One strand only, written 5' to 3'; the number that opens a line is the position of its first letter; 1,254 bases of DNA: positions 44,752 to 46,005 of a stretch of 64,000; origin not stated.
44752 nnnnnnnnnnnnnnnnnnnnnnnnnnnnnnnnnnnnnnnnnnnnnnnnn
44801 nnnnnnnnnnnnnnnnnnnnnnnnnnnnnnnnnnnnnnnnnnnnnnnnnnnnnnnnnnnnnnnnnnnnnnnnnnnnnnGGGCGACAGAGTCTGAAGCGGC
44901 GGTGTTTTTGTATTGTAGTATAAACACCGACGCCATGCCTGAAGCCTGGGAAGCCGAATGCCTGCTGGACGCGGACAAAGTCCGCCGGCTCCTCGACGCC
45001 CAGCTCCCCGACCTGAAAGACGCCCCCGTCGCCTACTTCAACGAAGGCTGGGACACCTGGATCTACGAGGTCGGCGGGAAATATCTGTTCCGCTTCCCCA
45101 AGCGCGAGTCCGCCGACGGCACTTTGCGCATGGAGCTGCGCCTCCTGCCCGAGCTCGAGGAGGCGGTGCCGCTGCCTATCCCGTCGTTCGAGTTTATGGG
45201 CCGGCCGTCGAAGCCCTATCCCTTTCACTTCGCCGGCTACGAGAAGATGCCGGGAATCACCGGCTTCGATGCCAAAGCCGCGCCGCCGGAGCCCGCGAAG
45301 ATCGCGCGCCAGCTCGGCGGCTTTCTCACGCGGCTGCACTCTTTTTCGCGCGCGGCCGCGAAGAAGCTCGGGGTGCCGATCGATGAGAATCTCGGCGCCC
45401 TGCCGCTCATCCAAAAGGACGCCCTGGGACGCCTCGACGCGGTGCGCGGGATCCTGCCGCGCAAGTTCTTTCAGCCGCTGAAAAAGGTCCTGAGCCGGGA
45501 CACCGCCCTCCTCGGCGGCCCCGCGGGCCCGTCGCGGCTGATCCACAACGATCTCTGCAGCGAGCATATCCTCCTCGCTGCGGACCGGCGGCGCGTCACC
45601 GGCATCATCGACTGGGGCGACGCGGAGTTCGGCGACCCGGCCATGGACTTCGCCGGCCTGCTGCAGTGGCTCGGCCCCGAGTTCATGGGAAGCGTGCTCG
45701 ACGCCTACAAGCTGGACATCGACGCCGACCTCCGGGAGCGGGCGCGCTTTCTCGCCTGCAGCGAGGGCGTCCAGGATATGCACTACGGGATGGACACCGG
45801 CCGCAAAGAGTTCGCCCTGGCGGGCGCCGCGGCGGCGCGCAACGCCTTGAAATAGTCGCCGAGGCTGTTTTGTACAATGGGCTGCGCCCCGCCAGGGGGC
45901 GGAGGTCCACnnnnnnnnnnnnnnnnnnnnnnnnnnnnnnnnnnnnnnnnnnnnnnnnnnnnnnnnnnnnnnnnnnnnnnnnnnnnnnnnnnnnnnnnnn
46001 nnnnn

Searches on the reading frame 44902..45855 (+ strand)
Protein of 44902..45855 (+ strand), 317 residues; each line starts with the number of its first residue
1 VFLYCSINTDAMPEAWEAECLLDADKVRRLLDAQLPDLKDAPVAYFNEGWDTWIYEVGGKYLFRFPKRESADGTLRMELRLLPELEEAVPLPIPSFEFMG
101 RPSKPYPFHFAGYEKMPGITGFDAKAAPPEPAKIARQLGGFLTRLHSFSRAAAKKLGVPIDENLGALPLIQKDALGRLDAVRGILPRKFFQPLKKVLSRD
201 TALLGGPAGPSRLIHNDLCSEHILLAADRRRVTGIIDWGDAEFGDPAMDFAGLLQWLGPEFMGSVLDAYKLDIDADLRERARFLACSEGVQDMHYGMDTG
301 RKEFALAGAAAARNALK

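Call 22: search_protein_families(library=pfam, proteins=[window:44902-45855:+], max_evalue=0.001)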
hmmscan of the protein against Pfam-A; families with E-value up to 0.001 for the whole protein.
window:44902-45855:+ (317 aa): 1 family
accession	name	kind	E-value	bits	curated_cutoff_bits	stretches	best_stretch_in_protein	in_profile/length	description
PF01636.29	APH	-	4e-31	109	23.2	1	46-282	5-237/239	Phosphotransferase enzyme family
